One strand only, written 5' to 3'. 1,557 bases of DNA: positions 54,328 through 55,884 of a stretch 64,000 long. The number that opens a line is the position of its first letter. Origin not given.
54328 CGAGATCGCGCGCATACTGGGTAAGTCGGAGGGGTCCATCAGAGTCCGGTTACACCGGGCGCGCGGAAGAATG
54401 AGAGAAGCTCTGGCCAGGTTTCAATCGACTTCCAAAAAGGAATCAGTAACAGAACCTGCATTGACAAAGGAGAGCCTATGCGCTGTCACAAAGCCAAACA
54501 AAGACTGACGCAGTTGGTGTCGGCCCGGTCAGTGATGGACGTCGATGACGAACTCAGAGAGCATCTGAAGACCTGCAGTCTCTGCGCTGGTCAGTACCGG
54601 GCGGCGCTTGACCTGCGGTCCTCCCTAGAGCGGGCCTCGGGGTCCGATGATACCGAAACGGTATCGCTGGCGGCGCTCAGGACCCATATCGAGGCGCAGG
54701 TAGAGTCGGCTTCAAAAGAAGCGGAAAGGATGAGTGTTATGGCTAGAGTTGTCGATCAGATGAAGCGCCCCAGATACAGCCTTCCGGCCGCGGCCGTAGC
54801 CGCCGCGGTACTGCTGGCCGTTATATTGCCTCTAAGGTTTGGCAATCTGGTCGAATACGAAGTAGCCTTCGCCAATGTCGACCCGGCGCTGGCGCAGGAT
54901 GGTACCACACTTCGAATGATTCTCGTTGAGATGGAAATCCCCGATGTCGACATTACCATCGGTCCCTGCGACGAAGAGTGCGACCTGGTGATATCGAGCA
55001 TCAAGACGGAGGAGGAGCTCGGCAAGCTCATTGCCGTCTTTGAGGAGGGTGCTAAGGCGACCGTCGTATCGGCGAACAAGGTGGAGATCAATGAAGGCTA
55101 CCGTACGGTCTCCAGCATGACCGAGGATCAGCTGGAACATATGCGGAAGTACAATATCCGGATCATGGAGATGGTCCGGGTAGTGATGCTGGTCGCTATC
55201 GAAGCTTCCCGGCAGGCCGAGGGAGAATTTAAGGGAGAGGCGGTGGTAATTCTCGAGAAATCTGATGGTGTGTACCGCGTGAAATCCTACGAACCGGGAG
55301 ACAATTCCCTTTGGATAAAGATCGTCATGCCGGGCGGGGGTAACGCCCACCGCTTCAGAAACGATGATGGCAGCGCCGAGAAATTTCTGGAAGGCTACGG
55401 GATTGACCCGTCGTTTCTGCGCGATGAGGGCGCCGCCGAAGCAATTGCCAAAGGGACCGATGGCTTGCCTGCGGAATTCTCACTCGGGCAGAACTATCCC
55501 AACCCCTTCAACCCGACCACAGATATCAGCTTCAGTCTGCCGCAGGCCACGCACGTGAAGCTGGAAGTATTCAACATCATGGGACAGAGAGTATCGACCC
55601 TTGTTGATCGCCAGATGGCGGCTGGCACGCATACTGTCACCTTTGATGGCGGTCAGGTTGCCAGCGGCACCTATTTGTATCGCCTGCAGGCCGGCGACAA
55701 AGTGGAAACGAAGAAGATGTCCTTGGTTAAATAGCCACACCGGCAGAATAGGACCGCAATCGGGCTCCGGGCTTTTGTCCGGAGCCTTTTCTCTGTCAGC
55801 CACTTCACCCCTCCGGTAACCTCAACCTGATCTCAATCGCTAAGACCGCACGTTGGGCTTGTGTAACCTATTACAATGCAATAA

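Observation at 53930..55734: ECF anti-sigma factor whose external domain ends in a T9SS sorting tail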

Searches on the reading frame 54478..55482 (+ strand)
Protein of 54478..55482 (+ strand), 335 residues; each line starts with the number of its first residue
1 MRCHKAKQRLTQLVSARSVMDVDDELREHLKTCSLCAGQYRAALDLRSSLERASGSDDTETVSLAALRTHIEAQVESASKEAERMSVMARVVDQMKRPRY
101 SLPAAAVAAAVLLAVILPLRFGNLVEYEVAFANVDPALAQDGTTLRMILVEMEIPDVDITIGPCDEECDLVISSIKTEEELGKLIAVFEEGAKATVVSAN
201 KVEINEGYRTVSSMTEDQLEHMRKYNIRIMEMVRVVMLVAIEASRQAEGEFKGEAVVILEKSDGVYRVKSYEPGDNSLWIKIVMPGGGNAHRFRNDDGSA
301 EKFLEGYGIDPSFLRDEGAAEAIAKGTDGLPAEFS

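Call 5: find_homologous_proteins(query=window:54478-55479:+, max_evalue=0.001)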
Query seq(334 aa) (334 aa): 3 proteins with E <= 0.001 among 8000 candidates.
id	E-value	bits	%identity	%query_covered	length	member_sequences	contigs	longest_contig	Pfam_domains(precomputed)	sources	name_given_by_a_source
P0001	3.0e-211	718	100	100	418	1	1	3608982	PF18962.8,PF13860.13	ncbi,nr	ncbi:MAG: T9SS type A sorting domain-containing protein [Candidatus Zixiibacteriota bacterium]|nr:MA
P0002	5.2e-162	556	78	100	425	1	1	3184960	PF18962.8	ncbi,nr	ncbi:MAG: T9SS type A sorting domain-containing protein [Candidatus Zixiibacteriota bacterium]|nr:MA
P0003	1.6e-150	519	74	100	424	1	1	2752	PF18962.8,PF13860.13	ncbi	-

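Call 8: find_encoding_contigs(protein=P0002, flank=10000, max_places=3)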
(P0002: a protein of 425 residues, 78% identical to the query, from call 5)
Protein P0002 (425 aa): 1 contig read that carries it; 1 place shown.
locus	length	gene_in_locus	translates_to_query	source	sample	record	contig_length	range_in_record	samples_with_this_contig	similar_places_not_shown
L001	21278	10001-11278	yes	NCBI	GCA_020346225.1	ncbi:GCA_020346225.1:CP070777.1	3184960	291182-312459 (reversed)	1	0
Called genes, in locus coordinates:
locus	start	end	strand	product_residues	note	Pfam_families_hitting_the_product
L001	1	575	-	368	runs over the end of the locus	PF01924:HypD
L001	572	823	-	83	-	PF01455:HupF_HypC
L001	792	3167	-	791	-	PF00708:Acylphosphatase, PF07503:zf-HYPF, PF01300:Sua5_yciO_yrdC, PF17788:HypF_C, PF22521:HypF_C_2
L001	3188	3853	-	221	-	PF02492:cobW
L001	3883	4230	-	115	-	PF01155:HypA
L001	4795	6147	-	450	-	PF00072:Response_reg, PF00158:Sigma54_activat, PF14532:Sigma54_activ_2, PF07728:AAA_5 (weak), PF25601:AAA_lid_14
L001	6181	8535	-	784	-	PF00989:PAS (weak), PF08447:PAS_3, PF08448:PAS_4, PF13426:PAS_9, PF00989:PAS, PF13426:PAS_9, PF02518:HATPase_c, PF14501:HATPase_c_5, +4 more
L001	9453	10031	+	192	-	PF04542:Sigma70_r2, PF08281:Sigma70_r4_2, PF04545:Sigma70_r4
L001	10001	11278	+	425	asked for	PF18962:Por_Secre_tail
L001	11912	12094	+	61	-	-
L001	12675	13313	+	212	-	-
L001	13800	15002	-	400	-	PF00871:Acetate_kinase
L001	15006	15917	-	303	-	PF02737:3HCDH_N, PF03446:NAD_binding_2 (weak), PF00725:3HCDH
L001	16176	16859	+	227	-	-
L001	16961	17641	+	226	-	PF00160:Pro_isomerase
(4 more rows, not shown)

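Call 9: find_encoding_contigs(protein=P0003, flank=10000, max_places=3)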
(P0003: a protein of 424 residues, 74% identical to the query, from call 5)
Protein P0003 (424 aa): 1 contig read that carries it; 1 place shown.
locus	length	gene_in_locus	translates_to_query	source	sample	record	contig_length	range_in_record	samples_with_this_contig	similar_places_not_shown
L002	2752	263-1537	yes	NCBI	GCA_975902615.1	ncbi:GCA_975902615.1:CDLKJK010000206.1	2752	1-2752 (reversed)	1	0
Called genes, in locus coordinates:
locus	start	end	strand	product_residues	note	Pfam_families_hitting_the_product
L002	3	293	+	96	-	?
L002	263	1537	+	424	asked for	PF18962:Por_Secre_tail, PF13860:FlgD_ig (faint)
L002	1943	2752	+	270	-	?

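Call 21: search_protein_representatives(protein=window:54478-55482:+)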
Query: 335 residues. Proteins with E-value up to 0.001 (for the whole library): 225; up to 1e-10: 134; up to 1e-30: 4. The best 150 are listed.
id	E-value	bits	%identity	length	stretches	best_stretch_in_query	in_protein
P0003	1.4e-151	520.5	76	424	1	1-335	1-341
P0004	7.4e-33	130.7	38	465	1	1-193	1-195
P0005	3.3e-32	128.6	36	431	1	1-235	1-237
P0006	4.2e-31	124.9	38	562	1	1-196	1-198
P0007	2.5e-30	122.4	28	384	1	1-253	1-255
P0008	2.0e-29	119.4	34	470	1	1-200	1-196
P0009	4.7e-27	111.7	37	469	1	1-198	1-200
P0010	6.7e-26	107.9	34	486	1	1-190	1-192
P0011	2.1e-25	106.2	32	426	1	1-207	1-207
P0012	2.5e-24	102.7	35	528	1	1-201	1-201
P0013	4.5e-24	101.9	33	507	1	1-196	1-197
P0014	1.3e-23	100.4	32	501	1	1-203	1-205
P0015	1.4e-23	100.2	31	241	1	1-191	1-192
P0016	1.9e-23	99.9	31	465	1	1-190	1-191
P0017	3.0e-23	99.2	32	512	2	1-197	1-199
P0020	4.2e-22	95.4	29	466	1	1-203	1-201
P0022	6.4e-22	94.8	33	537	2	1-190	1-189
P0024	1.3e-21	93.8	26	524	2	1-246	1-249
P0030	2.7e-21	92.8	30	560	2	22-202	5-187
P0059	1.1e-18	84.1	30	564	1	1-202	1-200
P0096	7.0e-15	71.7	25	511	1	1-212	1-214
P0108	7.2e-14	68.4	34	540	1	20-195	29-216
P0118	1.2e-12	64.3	32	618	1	22-196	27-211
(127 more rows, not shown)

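Call 34: list_cluster_members(proteins=[P0004, P0005, P0006, P0007, P0008, P0009, P0010, P0011, P0012, P0013])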
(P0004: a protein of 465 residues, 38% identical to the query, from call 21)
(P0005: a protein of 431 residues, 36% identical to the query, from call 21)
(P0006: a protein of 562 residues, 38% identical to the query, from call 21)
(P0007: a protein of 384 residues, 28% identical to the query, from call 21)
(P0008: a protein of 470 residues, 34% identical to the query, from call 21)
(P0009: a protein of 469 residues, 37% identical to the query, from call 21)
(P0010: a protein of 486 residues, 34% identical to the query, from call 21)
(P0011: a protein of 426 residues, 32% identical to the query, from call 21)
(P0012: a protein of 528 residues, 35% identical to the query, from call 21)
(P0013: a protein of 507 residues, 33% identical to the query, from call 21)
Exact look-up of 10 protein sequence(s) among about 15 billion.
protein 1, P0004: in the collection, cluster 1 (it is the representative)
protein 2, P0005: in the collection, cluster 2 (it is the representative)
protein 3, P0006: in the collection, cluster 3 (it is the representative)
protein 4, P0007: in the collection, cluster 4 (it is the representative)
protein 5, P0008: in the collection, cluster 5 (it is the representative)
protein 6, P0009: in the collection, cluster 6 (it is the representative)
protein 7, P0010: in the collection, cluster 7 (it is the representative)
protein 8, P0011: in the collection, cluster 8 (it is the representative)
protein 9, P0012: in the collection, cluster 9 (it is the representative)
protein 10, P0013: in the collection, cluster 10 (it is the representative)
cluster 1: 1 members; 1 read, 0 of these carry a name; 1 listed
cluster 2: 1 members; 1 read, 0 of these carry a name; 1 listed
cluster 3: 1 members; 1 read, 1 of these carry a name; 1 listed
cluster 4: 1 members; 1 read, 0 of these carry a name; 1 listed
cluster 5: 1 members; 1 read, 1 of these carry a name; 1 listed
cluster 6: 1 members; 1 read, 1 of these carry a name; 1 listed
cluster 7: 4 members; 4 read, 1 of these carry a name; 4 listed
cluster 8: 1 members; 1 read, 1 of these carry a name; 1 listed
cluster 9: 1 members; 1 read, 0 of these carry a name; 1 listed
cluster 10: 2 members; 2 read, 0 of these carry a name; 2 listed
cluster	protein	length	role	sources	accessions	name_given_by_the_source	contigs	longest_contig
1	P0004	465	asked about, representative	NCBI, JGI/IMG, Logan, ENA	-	-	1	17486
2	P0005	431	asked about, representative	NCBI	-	-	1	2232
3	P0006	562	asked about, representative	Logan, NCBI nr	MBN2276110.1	T9SS type A sorting domain-containing protein [candidate division Zixibacteria bacterium]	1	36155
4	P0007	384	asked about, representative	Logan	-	-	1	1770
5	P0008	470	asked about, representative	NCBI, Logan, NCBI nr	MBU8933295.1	MAG: T9SS type A sorting domain-containing protein [candidate division Zixibacteria ... | T9SS type A sorting domain-containing protein [candidate division Zixibacteria bacterium]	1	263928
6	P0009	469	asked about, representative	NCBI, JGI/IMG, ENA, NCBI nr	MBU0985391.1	MAG: T9SS type A sorting domain-containing protein [candidate division Zixibacteria ... | T9SS type A sorting domain-containing protein [candidate division Zixibacteria bacterium]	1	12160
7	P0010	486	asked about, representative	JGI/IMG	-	-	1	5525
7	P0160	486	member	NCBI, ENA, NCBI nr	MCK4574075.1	MAG: T9SS type A sorting domain-containing protein [candidate division Zixibacteria ... | T9SS type A sorting domain-containing protein [candidate division Zixibacteria bacterium]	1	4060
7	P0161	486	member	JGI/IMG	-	-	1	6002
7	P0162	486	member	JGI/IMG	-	-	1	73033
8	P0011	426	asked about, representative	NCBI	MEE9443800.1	MAG: FlgD immunoglobulin-like domain containing protein [candidate division Zixibacteria ...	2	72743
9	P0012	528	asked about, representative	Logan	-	-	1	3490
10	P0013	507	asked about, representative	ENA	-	-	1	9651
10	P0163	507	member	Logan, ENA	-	-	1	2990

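Call 36: predict_structure(alignment_id=A2)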
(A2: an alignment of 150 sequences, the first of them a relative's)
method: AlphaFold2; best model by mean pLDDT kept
length: 418 residues; sequences in the alignment: 150
mean_pLDDT: 84.6   pTM: 0.43
mean pLDDT of the five models: 84.6, 83.3, 83.2, 82.9, 81.6
residues with pLDDT >= 90: 205; 70-90: 158; 50-70: 39; < 50: 16
segments of 3 or more residues with pLDDT < 50: 249-251, 318-330
pLDDT, mean of each block of 10 residues (from residue 1): 96 86 95 95 87 72 79 80 73 68 85 77 88 94 92 94 94 96 94 95 92 95 79 74 61 74 82 77 80 89 91 69 39 75 82 96 96 97 95 91 95 89
secondary structure, 60 per line:
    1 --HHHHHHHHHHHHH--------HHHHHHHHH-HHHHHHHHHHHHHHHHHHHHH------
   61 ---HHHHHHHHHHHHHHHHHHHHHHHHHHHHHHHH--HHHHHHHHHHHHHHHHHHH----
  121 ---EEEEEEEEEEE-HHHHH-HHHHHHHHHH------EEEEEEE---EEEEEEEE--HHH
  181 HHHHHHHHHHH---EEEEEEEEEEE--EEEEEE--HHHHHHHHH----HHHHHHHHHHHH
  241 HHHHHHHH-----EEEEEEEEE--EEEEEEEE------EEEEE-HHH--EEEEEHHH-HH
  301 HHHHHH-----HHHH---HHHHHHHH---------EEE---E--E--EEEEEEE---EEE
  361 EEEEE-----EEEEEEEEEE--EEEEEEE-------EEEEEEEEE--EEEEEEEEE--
elements in order: H3-15 H24-32 H34-54 H64-95 H98-116 E124-134 H136-140 H142-151 E158-164 E168-175 H178-191 E195-205 E208-213 H216-224 H229-248 E254-262 E265-272 E279-283 E290-294 H299-306 H312-315 H319-326 E336-338 E348-354 E358-365 E371-380 E383-389 E397-405 E408-416

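Call 40: fold_search(model_id=the predicted structure, library=pdb)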
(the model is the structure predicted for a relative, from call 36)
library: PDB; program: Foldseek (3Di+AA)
matches with E <= 10: 1815; with E <= 0.001: 23
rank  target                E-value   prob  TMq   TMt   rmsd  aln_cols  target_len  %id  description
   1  8jmw_A                6.3e-05  1.00  0.17  0.14  19.6       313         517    8  Fibril form of serine peptidase Vpr (released 2023-12-06)
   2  7ptp_A                9.3e-05  1.00  0.17  0.10  24.4       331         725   12  In-situ structure of pentameric S-layer protein (released 2021-12-15)
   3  4g5a_A                1.4e-04  1.00  0.17  0.59   5.0        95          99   17  Crystal structure of a putative member of duf 3244 protein family (BT_1867) from Bacteroides thetaiotaomicron VPI-5482 (released 2012-09-19)
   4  6wzy_A                1.4e-04  0.84  0.12  0.17  19.9       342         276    7  Structure of DbNA(10) peptides bound to H-2Db MHC-I (released 2020-09-16)
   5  6h6h_A                2.5e-04  0.75  0.13  0.18  20.1       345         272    8  Crystal structures of the murine class I major histocompatibility complex H-2Dbm13 in complex with adenovirus-derived  (released 2019-08-14)
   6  6x00_A                3.0e-04  0.75  0.13  0.18  19.9       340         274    7  Structure of DbNA(11) peptides bound to H-2Db MHC-I (released 2020-09-16)
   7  6a97_A                3.1e-04  0.92  0.15  0.22  19.4       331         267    9  Crystal structure of MHC-like MILL2 (released 2018-12-05)
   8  6k60_E                3.5e-04  0.72  0.13  0.18  18.1       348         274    8  Structural and functional basis for HLA-G isoform recognition of immune checkpoint receptor LILRBs (released 2019-11-27)
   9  6a97_C                3.9e-04  0.92  0.14  0.23  20.4       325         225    9  Crystal structure of MHC-like MILL2 (released 2018-12-05)
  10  3rol_C                4.6e-04  0.60  0.12  0.17  19.6       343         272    8  Murine class I major histocompatibility complex H-2Kb in complex with post-translationally modified LCMV-derived gp34- (released 2012-04-04)
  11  3roo_C                4.9e-04  0.66  0.13  0.18  18.5       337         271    9  Murine class I major histocompatibility complex H-2Kb in complex with immunodominant LCMV-derived gp34-41 peptide (released 2012-04-04)
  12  3rol_A                5.5e-04  0.54  0.11  0.16  19.5       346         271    8  Murine class I major histocompatibility complex H-2Kb in complex with post-translationally modified LCMV-derived gp34- (released 2012-04-04)
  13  2zsv_A                6.1e-04  0.60  0.12  0.16  20.0       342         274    8  Crystal structure of H-2Kb in complex with JHMV epitope S598 (released 2008-11-04)
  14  3kyo_A                6.8e-04  0.69  0.13  0.18  18.5       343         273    8  Crystal structure of HLA-G presenting KLPAQFYIL peptide (released 2010-02-23)
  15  2xwx_A                7.2e-04  1.00  0.17  0.18   5.0       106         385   15  Vibrio cholerae colonization factor GbpA crystal structure (released 2011-11-16)
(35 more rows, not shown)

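Call 49: search_protein_families(library=pfam, alignment_id=A4, max_evalue=0.01)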
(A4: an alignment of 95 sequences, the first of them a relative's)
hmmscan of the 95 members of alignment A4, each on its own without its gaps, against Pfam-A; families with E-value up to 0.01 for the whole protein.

A. member 1, P0001 (418 aa): 4 families
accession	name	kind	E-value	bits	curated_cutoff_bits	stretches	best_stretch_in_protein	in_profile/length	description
PF18962.6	Por_Secre_tail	-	2.2e-09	37.9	27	1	340-414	2-73/75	Secretion system C-terminal sorting domain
PF13860.13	FlgD_ig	-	2.1e-05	24.8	27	1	350-405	12-75/79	FlgD Ig-like domain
PF13585.12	CHU_C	-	0.0074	16.8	27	0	355-413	24-81/86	CHU_C Type IX secretion signal domain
PF14357.11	DUF4404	-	0.0082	17.2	27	0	45-97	7-59/83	Domain of unknown function (DUF4404)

B. families by the number of members that match (of 95 scanned): 16 families
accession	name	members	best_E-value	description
PF13860.13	FlgD_ig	89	1e-14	FlgD Ig-like domain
PF18962.6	Por_Secre_tail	85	4.3e-10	Secretion system C-terminal sorting domain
PF13585.12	CHU_C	71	1.1e-06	CHU_C Type IX secretion signal domain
PF02924.19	HDPD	8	0.00031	Bacteriophage lambda head decoration protein D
PF13490.11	zf-HC2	6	0.00034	Putative zinc-finger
PF10029.15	DUF2271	4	0.0023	Predicted periplasmic protein (DUF2271)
PF02563.21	Poly_export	1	0.00014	Polysaccharide biosynthesis/export protein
PF17243.7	POTRA_TamA_1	1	0.00032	POTRA domain TamA domain 1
PF00419.26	Fimbrial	1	0.00039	Fimbrial protein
PF07244.20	POTRA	1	0.00039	Surface antigen variable number repeat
PF10800.13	DUF2528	1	0.0011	Protein of unknown function (DUF2528)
PF23627.1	LisH_WDR26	1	0.0029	WDR26 Lis-homology motif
PF24333.1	DUF7501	1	0.0033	Family of unknown function (DUF7501)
PF10849.13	DUF2654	1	0.0074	Protein of unknown function (DUF2654)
PF14357.11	DUF4404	1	0.0082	Domain of unknown function (DUF4404)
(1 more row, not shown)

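Call 72: list_cluster_members(proteins=[P0014, P0017, P0020, P0022, P0024, P0030, P0059, P0096, P0108, P0118])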
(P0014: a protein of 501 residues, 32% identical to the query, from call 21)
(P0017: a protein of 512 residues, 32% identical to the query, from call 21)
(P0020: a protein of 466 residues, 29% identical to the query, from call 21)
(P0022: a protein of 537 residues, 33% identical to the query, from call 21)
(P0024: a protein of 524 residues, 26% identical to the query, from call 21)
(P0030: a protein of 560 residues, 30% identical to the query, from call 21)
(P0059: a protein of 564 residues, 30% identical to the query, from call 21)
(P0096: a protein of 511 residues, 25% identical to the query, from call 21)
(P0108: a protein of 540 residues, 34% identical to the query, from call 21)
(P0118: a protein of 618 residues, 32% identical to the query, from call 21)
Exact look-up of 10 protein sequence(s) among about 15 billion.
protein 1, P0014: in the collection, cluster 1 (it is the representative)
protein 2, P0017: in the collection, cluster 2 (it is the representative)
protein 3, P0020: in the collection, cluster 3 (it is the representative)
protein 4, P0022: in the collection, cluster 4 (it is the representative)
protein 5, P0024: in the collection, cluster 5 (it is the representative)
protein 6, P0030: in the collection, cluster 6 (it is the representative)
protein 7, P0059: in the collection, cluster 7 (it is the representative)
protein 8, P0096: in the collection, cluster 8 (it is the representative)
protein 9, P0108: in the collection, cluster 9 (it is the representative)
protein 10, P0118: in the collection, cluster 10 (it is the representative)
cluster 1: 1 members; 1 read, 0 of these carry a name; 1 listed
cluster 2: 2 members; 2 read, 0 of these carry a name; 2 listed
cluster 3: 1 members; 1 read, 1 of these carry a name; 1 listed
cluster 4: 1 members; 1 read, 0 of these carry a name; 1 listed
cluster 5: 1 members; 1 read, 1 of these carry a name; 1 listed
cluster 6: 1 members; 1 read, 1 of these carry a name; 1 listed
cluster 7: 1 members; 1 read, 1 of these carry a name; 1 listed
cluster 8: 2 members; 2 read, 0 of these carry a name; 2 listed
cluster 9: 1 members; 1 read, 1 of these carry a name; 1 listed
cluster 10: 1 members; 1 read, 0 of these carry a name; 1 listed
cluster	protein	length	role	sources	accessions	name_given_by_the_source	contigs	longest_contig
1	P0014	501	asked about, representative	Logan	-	-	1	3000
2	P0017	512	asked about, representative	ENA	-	-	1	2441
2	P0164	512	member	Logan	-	-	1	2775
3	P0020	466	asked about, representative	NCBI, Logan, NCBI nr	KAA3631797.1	MAG: T9SS C-terminal target domain-containing protein [Calditrichaeota bacterium] | MAG: T9SS C-terminal target domain-containing protein [Calditrichota bacterium]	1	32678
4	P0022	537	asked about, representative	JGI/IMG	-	-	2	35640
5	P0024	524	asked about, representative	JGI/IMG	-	hypothetical protein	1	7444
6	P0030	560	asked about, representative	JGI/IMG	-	hypothetical protein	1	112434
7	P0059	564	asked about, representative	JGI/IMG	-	FlgD Ig-like domain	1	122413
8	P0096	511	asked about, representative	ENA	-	-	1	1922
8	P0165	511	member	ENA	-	-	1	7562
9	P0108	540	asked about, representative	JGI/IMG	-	FlgD Ig-like domain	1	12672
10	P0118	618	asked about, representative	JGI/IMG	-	-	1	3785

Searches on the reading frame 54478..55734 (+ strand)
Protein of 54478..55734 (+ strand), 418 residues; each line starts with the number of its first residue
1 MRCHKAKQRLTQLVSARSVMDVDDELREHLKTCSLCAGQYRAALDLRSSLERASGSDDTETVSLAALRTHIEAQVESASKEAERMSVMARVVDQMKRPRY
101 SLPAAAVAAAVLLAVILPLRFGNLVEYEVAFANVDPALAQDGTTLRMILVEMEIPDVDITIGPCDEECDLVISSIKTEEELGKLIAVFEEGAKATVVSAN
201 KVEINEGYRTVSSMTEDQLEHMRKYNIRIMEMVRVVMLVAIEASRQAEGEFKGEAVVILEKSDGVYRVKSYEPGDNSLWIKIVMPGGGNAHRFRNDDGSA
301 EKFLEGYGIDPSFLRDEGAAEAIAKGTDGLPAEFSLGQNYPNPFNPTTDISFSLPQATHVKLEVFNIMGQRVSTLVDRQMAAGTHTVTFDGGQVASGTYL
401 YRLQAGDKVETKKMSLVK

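Call 3: search_protein_families(library=pfam, proteins=[window:54478-55734:+], max_evalue=0.1)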
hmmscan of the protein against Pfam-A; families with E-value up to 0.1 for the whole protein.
window:54478-55734:+ (418 aa): 5 families
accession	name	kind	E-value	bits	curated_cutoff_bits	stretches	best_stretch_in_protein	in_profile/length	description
PF18962.6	Por_Secre_tail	-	2.2e-09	37.9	27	1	340-414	2-73/75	Secretion system C-terminal sorting domain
PF13860.13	FlgD_ig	-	2.1e-05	24.8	27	1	350-405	12-75/79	FlgD Ig-like domain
PF13585.12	CHU_C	-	0.0074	16.8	27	1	355-413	24-81/86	CHU_C Type IX secretion signal domain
PF14357.11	DUF4404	-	0.0082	17.2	27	1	45-97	7-59/83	Domain of unknown function (DUF4404)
PF03212.20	Pertactin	-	0.092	13.1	22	0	373-406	79-112/121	Pertactin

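Call 4: search_protein_families(library=ncbifam, proteins=[window:54478-55734:+], max_evalue=0.1)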
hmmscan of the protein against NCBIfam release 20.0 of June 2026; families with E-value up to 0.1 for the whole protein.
window:54478-55734:+ (418 aa): 7 families
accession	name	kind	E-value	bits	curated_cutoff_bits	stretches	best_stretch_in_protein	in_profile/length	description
TIGR04183.1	Por_Secre_tail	domain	2.2e-11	43.6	23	1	340-414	2-69/72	T9SS type A sorting domain-containing protein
NF052323.1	T9SSA_dep_M6i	equivalog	8.1e-07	27.4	600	1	339-417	960-1037/1043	T9SS-dependent M6-like inactivated metalloprotease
NF038113.1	T9SSA_dep_M36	equivalog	2.4e-06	26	885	1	338-414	794-866/869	T9SS-dependent M36 family metallopeptidase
NF033707.1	T9SS_sortase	equivalog_domain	6.8e-06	24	420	1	338-413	1000-1085/1095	type IX secretion system sortase PorU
NF052375.1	antisigma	equivalog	0.0007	19.6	100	1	25-116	17-102/217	anti-sigma factor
TIGR03988.1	antisig_RsrA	equivalog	0.0032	17.5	62.5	1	3-59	2-58/77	mycothiol system anti-sigma-R factor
NF005176.1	PRK06655.1-1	equivalog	0.084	12.8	230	0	354-412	93-156/197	flagellar hook assembly protein FlgD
